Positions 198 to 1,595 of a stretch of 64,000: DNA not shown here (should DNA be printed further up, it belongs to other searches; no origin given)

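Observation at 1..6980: Six-gene translationally coupled cassette that I cannot assign to any named system: candidate nucleotide/sugar-phosphate-centred conflict (defence?) system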

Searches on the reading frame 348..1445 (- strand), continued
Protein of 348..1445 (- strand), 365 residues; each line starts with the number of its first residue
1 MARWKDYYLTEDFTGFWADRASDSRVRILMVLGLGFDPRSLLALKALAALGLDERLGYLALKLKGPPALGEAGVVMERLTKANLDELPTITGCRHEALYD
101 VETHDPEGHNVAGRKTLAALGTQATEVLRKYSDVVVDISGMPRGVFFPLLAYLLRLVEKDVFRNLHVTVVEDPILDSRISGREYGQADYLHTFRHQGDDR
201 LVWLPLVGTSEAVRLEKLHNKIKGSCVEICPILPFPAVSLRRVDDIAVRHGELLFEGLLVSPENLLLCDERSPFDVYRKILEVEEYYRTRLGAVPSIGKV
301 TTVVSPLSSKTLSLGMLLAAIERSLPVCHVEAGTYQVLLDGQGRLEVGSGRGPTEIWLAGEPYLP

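Call 63: search_protein_families(library=pfam, proteins=[L006:8380-9303:-, L006:7354-8346:-, L006:6094-7098:-, L006:4599-6182:-, L006:923-3628:-, L006:12538-13620:-, L006:15892-16989:+, L006:12276-12671:+, L001:3379-3978:+], max_evalue=0.001)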
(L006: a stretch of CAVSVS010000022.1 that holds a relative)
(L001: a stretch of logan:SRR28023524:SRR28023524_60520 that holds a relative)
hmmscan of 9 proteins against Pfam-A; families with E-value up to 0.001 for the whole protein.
L006:8380-9303:- (307 aa): 2 families
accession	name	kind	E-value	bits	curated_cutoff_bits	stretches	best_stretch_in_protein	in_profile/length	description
PF24135.1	DUF7402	-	2.4e-05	24.9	27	1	184-282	17-113/133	Domain of unknown function (DUF7402)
PF00754.31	F5_F8_type_C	-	8.4e-05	23.1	28.2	1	179-294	9-122/127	F5/8 type C domain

L006:7354-8346:- (330 aa): 6 families
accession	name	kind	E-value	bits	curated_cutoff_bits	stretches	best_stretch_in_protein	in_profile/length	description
PF01370.27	Epimerase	-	1.1e-18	68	20.9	1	7-170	1-169/240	NAD dependent epimerase/dehydratase family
PF16363.11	GDP_Man_Dehyd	-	4.3e-14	53.1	27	1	8-168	1-178/332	GDP-mannose 4,6 dehydratase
PF13460.12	NAD_binding_10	-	1.1e-06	29.1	27.2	1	11-82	1-73/184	NAD(P)H-binding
PF01073.25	3Beta_HSD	-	3.5e-06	26.7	22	1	8-173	1-181/280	3-beta hydroxysteroid dehydrogenase/isomerase family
PF05368.20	NmrA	-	4.6e-06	26.9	27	1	4-78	2-78/298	NmrA-like family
PF07993.18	NAD_binding_4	-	0.00026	20.7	20.1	0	61-175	80-209/258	Male sterility protein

L006:6094-7098:- (334 aa): 4 families
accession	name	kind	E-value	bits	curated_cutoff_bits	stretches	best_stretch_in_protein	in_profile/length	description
PF00107.32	ADH_zinc_N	-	9.6e-27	93.9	31.8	1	166-293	1-128/129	Zinc-binding dehydrogenase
PF08240.17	ADH_N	-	1.9e-20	73.5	23.5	1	28-128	6-102/104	Alcohol dehydrogenase GroES-like domain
PF16912.11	Glu_dehyd_C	-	2.1e-09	37.6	34.9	1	137-318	6-200/211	Glucose dehydrogenase C-terminus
PF13602.12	ADH_zinc_N_2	-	4.7e-05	24.7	27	1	212-322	15-126/134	Zinc-binding dehydrogenase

L006:4599-6182:- (527 aa): 2 families
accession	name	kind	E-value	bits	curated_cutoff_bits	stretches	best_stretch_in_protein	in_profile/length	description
PF07690.21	MFS_1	-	7.7e-19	68.2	33.4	1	74-459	7-323/347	Major Facilitator Superfamily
PF03137.26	OATP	-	0.00022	20.1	25.8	1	332-426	284-377/545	Organic Anion Transporter Polypeptide (OATP) family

L006:923-3628:- (901 aa): 4 families
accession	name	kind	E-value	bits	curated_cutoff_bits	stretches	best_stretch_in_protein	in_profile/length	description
PF01055.32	Glyco_hydro_31_2nd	-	3.5e-87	293.2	23.5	1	382-691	2-328/328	Glycosyl hydrolases family 31 TIM-barrel domain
PF21365.3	Glyco_hydro_31_3rd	-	4.2e-29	101.3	24.4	1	699-786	1-87/87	Glycosyl hydrolase family 31 C-terminal domain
PF17137.9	DUF5110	-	5.4e-24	84.5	27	1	801-865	1-66/71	Domain of unknown function (DUF5110)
PF13802.12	Gal_mutarotas_2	-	1.4e-11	45.4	27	1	93-254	1-183/184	Glycosyl hydrolase 31 N-terminal galactose mutarotase-like domain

L006:12538-13620:- (360 aa): 1 family
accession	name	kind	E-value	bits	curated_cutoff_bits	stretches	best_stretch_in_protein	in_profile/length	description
PF08843.17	AbiEii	-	5.8e-27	95.6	22.5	1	85-349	5-235/238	Nucleotidyl transferase AbiEii toxin, Type IV TA system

L006:15892-16989:+ (365 aa): 1 family
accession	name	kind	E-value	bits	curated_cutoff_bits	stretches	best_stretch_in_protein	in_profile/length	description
PF00589.27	Phage_integrase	-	2e-20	73.7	27.1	1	174-345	4-168/172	Phage integrase family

L006:12276-12671:+ (131 aa): 0 families

L001:3379-3978:+ (199 aa): 0 families

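Call 64: find_encoding_contigs(protein=P0016, flank=10000, max_places=1)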
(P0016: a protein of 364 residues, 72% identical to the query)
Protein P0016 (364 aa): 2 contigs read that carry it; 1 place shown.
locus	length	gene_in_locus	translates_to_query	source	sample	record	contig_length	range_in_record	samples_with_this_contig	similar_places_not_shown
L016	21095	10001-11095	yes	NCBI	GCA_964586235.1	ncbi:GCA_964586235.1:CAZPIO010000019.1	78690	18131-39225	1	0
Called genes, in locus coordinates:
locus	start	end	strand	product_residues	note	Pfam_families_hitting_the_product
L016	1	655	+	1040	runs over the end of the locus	PF06634:DUF1156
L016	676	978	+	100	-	-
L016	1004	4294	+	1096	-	PF18731:HEPN_Swt1, PF04465:DUF499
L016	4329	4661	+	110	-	PF12728:HTH_17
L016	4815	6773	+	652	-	PF08282:Hydrolase_3 (faint)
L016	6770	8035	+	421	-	PF24390:PRTase-CE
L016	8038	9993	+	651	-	PF24389:ORC-CDC6-like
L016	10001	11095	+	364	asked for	-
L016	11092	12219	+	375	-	PF00294:PfkB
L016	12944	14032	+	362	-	-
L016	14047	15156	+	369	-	PF04851:ResIII, PF00271:Helicase_C (weak)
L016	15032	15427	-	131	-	-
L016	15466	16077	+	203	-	-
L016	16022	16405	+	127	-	-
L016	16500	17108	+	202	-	-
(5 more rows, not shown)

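Call 65: find_encoding_contigs(protein=P0030, flank=10000, max_places=1)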
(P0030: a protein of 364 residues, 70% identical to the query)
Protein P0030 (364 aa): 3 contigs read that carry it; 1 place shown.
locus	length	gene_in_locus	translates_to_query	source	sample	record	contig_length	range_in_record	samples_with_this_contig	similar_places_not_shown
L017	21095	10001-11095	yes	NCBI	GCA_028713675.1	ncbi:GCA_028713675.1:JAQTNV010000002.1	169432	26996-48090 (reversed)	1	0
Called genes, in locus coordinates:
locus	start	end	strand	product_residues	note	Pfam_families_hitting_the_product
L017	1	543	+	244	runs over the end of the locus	-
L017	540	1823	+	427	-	PF04140:ICMT (weak), PF04191:PEMT (weak)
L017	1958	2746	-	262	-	PF01790:LGT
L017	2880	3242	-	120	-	PF01925:TauE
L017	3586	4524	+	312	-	PF02899:Phage_int_SAM_1, PF13495:Phage_int_SAM_4 (faint), PF00589:Phage_integrase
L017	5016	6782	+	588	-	PF08282:Hydrolase_3 (faint)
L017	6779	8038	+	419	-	PF24390:PRTase-CE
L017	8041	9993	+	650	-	PF24389:ORC-CDC6-like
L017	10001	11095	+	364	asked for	-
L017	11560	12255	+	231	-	PF00294:PfkB (weak)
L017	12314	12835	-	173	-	-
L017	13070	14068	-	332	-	PF08843:AbiEii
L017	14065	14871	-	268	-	-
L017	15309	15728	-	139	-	-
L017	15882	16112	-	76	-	-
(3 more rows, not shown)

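Call 66: find_encoding_contigs(protein=P0021, flank=10000, max_places=1)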
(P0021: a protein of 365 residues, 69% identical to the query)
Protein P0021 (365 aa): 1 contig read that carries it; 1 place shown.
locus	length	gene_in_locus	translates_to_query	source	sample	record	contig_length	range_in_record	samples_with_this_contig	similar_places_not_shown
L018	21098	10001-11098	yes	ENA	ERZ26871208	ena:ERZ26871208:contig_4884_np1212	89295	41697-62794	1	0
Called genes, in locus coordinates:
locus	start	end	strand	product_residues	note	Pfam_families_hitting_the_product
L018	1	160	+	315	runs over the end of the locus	-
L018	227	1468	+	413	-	PF04326:SLFN_AlbA_2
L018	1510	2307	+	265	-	-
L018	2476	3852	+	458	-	-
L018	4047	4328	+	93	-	PF05015:HigB-like_toxin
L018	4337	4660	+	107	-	PF01381:HTH_3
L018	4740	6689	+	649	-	PF08282:Hydrolase_3 (faint)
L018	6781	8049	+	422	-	PF24390:PRTase-CE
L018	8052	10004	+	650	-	PF24389:ORC-CDC6-like, PF13191:AAA_16 (faint)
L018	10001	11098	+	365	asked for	-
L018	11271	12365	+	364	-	PF00294:PfkB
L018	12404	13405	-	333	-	PF03432:Relaxase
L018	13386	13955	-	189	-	PF21983:NikA-like (faint)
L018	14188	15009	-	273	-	PF06067:DUF932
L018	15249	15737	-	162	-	PF04002:RadC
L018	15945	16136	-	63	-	-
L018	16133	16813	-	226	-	-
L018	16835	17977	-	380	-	PF18821:LPD7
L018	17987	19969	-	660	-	PF02534:T4SS-DNA_transf, PF10412:TrwB_AAD_bind, PF12696:TraG-D_C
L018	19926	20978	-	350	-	PF00437:T2SSE, PF12775:AAA_7 (weak)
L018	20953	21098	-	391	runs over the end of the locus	PF03743:TrbI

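Call 67: find_encoding_contigs(protein=P0118, flank=10000, max_places=1)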
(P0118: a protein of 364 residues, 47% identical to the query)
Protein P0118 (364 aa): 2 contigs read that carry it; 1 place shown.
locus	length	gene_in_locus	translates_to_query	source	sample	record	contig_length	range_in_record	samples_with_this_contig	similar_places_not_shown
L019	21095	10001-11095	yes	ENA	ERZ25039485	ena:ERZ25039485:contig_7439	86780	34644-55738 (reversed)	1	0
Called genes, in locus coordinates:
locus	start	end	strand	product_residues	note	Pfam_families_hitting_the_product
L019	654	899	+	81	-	-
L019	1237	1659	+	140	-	-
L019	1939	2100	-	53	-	-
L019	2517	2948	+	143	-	-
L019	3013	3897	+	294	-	-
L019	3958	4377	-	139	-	-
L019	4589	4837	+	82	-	PF12844:HTH_19 (weak), PF01381:HTH_3 (faint)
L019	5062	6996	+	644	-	PF08282:Hydrolase_3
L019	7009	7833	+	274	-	PF24390:PRTase-CE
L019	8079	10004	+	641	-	PF24389:ORC-CDC6-like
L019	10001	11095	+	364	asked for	-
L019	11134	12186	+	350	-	PF00294:PfkB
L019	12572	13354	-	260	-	PF00378:ECH_1, PF16113:ECH_2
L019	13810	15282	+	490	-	-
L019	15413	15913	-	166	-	PF07238:PilZ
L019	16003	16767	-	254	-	PF16804:DUF5071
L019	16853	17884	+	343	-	PF00890:FAD_binding_2 (faint), PF01266:DAO (faint), PF03486:HI0933_like (faint), PF07992:Pyr_redox_2, PF12831:FAD_oxidored (faint), PF13738:Pyr_redox_3, PF00070:Pyr_redox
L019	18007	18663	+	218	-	PF00106:adh_short, PF08659:KR, PF13561:adh_short_C2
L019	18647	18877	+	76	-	-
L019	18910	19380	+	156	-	-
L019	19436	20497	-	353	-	-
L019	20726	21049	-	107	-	PF12833:HTH_18, PF00165:HTH_AraC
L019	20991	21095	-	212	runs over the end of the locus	-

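Call 78: search_protein_representatives(alignment_id=A1)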
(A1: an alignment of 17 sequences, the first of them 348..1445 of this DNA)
Query: 17 sequences, 365 profile positions. Proteins with E-value up to 0.001 (for the whole library): 676; up to 1e-10: 490; up to 1e-30: 294. The best 150 are listed.
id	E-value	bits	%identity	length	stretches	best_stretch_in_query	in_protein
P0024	1.6e-180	616.7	-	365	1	1-364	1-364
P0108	3.6e-149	513.5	-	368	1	2-364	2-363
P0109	3.3e-129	447.8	-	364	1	3-364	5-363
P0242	1.0e-125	436.3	-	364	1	2-364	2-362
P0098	1.4e-125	435.9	-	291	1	77-364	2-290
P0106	1.2e-124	432.8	-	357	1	1-364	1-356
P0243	1.9e-88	313.7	-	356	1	7-364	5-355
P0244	2.6e-71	257.4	-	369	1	3-364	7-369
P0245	7.1e-70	252.6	-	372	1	2-364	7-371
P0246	3.6e-66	240.4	-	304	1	81-364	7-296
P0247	1.7e-65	238.2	-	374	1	3-363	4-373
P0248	4.4e-65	236.8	-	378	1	3-363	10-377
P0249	4.7e-64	233.5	-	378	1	5-364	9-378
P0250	2.1e-63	231.3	-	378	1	2-364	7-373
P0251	2.3e-63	231.2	-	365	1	12-364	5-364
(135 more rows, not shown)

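Call 82: find_related_loci(query=A8, collection=metagenome_contigs, flank=9000)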
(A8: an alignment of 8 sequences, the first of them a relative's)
Query A8 (369 aa) in metagenome_contigs; peptide patterns used: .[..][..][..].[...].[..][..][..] (x = any residue, [..] = any of these).
489 stretches matched a pattern; 368 encode a relative of the query (tblastn E <= 1e-3); the best 80 are kept; 80 distinct loci.
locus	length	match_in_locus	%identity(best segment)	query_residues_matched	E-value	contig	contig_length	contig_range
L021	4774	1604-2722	43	3-369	3e-104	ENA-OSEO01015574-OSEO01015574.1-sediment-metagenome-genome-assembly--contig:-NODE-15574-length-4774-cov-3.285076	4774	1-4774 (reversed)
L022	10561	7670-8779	45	6-369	9e-102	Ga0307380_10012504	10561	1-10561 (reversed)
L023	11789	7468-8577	45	6-369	9e-102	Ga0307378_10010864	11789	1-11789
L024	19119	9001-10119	43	3-368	3e-101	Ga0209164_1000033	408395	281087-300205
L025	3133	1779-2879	45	8-368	2e-102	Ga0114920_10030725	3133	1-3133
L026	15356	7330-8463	45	1-369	3e-99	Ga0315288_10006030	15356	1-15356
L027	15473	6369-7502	45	1-369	3e-99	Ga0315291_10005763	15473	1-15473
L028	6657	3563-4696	45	1-369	3e-98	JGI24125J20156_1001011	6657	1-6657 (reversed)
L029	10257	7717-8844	45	3-369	2e-98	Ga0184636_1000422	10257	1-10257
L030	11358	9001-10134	45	1-369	3e-98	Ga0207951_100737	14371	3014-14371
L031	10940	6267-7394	45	3-369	2e-98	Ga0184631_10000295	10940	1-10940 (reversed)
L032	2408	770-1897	44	3-369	7e-102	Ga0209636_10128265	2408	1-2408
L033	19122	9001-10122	46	8-369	8e-97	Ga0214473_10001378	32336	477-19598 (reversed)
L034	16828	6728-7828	43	8-368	2e-96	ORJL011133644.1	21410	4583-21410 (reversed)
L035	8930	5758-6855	44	8-368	1e-96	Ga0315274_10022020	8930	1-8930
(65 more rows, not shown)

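Call 88: search_protein_families(library=pfam, alignment_id=A9, max_evalue=0.00001)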
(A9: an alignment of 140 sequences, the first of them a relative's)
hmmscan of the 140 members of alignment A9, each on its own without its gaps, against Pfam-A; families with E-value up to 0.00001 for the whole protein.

A. member 1, L002:1004-4291:+ (1096 aa): 2 families
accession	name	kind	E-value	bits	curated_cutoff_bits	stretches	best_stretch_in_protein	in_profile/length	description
PF18731.6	HEPN_Swt1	-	4.3e-35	120.9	27.5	1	12-117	2-115/115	Swt1-like HEPN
PF04465.17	DUF499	-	4.9e-28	97.9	23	1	288-613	34-347/1024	Protein of unknown function (DUF499)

B. families by the number of members that match (of 140 scanned): 144 families (the first 25 are shown)
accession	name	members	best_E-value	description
PF00589.27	Phage_integrase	3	5.4e-32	Phage integrase family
PF00994.29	MoCF_biosynth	3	1.5e-30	Probable molybdopterin binding domain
PF07669.17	Eco57I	3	1.4e-26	Eco57I restriction-modification methylase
PF01925.25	TauE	2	1.6e-42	Sulfite exporter TauE/SafE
PF03453.22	MoeA_N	2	3e-36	MoeA N-terminal region (domain I and II)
PF04851.21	ResIII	2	2.7e-14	Type III restriction enzyme, res subunit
PF03454.20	MoeA_C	2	4.5e-14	MoeA C-terminal region (domain IV)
PF14559.12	TPR_19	2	3e-12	Tetratricopeptide repeat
PF13304.12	AAA_21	2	3.2e-10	AAA domain, putative AbiEii toxin, Type IV TA system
PF13428.12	TPR_14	2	1.2e-07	Tetratricopeptide repeat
PF20473.4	MmeI_Mtase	2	4.9e-07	MmeI, DNA-methyltransferase domain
PF01019.26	G_glu_transpept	1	5.8e-105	Gamma-glutamyltranspeptidase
PF04166.17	PdxA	1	5.8e-102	Pyridoxal phosphate biosynthetic protein PdxA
PF07505.17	DUF5131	1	1.4e-101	Protein of unknown function (DUF5131)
PF00162.24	PGK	1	3.2e-82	Phosphoglycerate kinase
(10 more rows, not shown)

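Call 89: search_protein_families(library=padloc, alignment_id=A9, max_evalue=1e-10)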
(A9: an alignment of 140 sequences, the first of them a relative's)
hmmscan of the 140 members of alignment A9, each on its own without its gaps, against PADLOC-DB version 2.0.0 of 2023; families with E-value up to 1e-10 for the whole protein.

A. member 1, L002:1004-4291:+ (1096 aa): 2 families
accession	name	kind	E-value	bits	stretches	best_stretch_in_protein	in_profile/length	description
PDLC00662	HmaC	-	0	1048.5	1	161-1094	3-940/941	AAA+ ATPase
PDLC02192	DUF499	-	3e-41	139.2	1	203-840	35-636/1022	-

B. families by the number of members that match (of 140 scanned): 207 families (the first 25 are shown)
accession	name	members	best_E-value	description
PDLC03612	REase_MTase_IIG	3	9.9e-44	Type IIG restriction enzyme-methyltransferase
PDLC03604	REase_MTase_IIG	3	3.9e-26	Type IIG restriction enzyme-methyltransferase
PDLC02643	DrmMI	2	8.4e-76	DrmMI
PDLC02638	DrmMI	2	4.2e-53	DrmMI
PDLC02646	DrmMI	2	5.5e-31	DrmMI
PDLC02644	DrmMI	2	1.6e-28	DrmMI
PDLC03596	REase_MTase_IIG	2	3.8e-28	Type IIG restriction enzyme-methyltransferase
PDLC03335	MTase_II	2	8.8e-24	Type II methyltransferase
PDLC03609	REase_MTase_IIG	2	4.3e-20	Type IIG restriction enzyme-methyltransferase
PDLC03629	REase_MTase_IIG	2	2.7e-19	Type IIG restriction enzyme-methyltransferase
PDLC02529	PglX|PglXI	2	5.5e-12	PglX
PDLC00662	HmaC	1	0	AAA+ ATPase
PDLC03628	REase_MTase_IIG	1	6.8e-252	Type IIG restriction enzyme-methyltransferase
PDLC00144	GajB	1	2.8e-235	UrvD helicase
PDLC00097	GajA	1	1.5e-224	AAA ATPase domain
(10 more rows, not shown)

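Call 92: search_dna_similar(query=window:348-1445:-, collection=plasmids, mode=protein, max_evalue=0.00001, max_rows=15)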
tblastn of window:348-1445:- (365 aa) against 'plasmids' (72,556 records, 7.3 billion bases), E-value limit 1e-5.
Records with a match: 19; places in all: 21; records where one place covers at least 80% of the query: 17.
Best place of each record, by identity: <60% 19.
By first word of the organism name: Rhizobium 5; Agrobacterium 3; Paenarthrobacter 1; Sulfitobacter 1; Sphingomonas 1; Pelagibacterium 1; Shinella 1; Rathayibacter 1; Sinorhizobium 1; Bradyrhizobium 1; and 3 more.
By predicted mobility (MOB-suite, as given by PLSDB): conjugative 9; non-mobilizable 9; mobilizable 1.
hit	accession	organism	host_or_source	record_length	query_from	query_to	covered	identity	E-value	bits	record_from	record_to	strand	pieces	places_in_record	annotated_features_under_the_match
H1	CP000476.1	Paenarthrobacter aurescens TC1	-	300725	3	363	99%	32.2%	6e-29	125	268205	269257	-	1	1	conserved hypothetical protein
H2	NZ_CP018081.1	Sulfitobacter alexandrii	Alexandrium minutum,cell culture,cell ...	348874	1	335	92%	33.1%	6e-34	140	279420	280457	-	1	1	hypothetical protein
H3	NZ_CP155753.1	Sphingomonas parapaucimobilis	Chinese cabbage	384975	3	322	88%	33.9%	7e-31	131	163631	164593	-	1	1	hypothetical protein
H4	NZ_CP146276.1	Pelagibacterium nitratireducens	whole organism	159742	16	363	95%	30.3%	1e-25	115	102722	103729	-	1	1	hypothetical protein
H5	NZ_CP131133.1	Shinella zoogloeoides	isolate,Activated charcoal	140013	16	363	95%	30.1%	4e-30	129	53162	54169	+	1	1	hypothetical protein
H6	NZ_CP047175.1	Rathayibacter sp. VKM Ac-2760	Tanacetum vulgare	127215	11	363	97%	29.2%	3e-18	94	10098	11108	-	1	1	hypothetical protein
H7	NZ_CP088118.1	Sinorhizobium meliloti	cell culture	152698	1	363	99%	28.3%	4e-29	126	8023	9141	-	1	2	hypothetical protein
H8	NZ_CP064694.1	Bradyrhizobium sp. 187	Acmispon strigosus,cell culture,root ...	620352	4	363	99%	28.3%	5e-24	110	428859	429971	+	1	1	hypothetical protein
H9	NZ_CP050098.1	Rhizobium leguminosarum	Trifolium pratense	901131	6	363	98%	28.4%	1e-27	121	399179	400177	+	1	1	hypothetical protein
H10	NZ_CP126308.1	Bosea vestrisii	cell culture,root nodule of Vicia ...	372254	8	363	98%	28.1%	3e-24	111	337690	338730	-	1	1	hypothetical protein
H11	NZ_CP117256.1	Rhizobium tumorigenes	Rubus sp.,pure bacterial culture,Aerial ...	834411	1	322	88%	31.1%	7e-32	134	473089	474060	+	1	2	hypothetical protein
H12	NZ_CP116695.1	Agrobacterium tumefaciens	Lavender,cell culture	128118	16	363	95%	28.5%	1e-28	124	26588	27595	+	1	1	hypothetical protein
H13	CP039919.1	Agrobacterium tumefaciens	-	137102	16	363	95%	28.5%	1e-28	124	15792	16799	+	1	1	hypothetical protein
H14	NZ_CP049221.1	Agrobacterium tumefaciens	Clematis,cell culture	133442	16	363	95%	27.3%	1e-24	112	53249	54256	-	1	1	hypothetical protein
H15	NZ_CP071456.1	Rhizobium lentis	lentil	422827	4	325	88%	29.2%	1e-24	112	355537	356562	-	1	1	hypothetical protein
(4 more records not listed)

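Call 93: search_dna_similar(query=window:348-1445:-, collection=phages, mode=protein, max_evalue=0.00001, max_rows=10)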
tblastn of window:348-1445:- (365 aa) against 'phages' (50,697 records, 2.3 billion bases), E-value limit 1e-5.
No match.

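Call 94: get_annotated_region(hit=H1, flank=9000)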
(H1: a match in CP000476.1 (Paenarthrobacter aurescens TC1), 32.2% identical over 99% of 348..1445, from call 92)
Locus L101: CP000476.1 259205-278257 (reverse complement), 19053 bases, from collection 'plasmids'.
description: Paenarthrobacter aurescens TC1 plasmid pTC2, complete sequence
organism: Paenarthrobacter aurescens TC1 (NCBI taxid 290340)
taxonomy: Bacteria; Actinomycetota; Actinomycetes; Micrococcales; Micrococcaceae; Paenarthrobacter; Paenarthrobacter aurescens; Paenarthrobacter aurescens TC1
host: -; source: -; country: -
typing (MOB-suite, as given by PLSDB): conjugative; replicon rep_cluster_884; relaxase MOBP; mating-pair formation MPF_T
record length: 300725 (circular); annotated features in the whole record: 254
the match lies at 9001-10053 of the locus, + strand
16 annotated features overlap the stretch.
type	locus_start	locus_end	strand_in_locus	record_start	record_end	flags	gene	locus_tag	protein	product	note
CDS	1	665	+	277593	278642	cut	-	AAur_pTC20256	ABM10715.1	Protein of unknown function (DUF1016)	-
CDS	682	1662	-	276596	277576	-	-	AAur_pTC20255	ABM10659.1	phage integrase family domain protein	-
CDS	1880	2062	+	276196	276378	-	-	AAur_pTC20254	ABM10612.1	hypothetical protein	-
CDS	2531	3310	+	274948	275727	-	-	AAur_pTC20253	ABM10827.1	hypothetical protein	-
CDS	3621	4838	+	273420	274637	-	-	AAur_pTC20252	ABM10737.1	putative integral membrane protein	-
CDS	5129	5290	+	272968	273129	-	-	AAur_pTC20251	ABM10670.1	conserved hypothetical protein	-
CDS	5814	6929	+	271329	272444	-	-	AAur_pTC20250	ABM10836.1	conserved hypothetical protein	-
CDS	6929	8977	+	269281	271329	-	-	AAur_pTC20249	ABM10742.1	conserved hypothetical protein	-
CDS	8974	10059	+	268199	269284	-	-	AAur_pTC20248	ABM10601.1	conserved hypothetical protein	-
CDS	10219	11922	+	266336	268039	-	-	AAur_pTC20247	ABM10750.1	hypothetical protein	-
CDS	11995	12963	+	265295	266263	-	-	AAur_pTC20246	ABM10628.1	fructokinase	-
CDS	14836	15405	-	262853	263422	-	-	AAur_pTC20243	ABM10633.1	putative transcriptional regulator, MarR family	-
CDS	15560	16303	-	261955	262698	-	-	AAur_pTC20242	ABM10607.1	ANTAR domain protein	-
CDS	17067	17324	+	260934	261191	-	-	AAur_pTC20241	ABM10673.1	hypothetical protein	-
CDS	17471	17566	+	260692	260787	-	-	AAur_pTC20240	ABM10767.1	hypothetical protein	-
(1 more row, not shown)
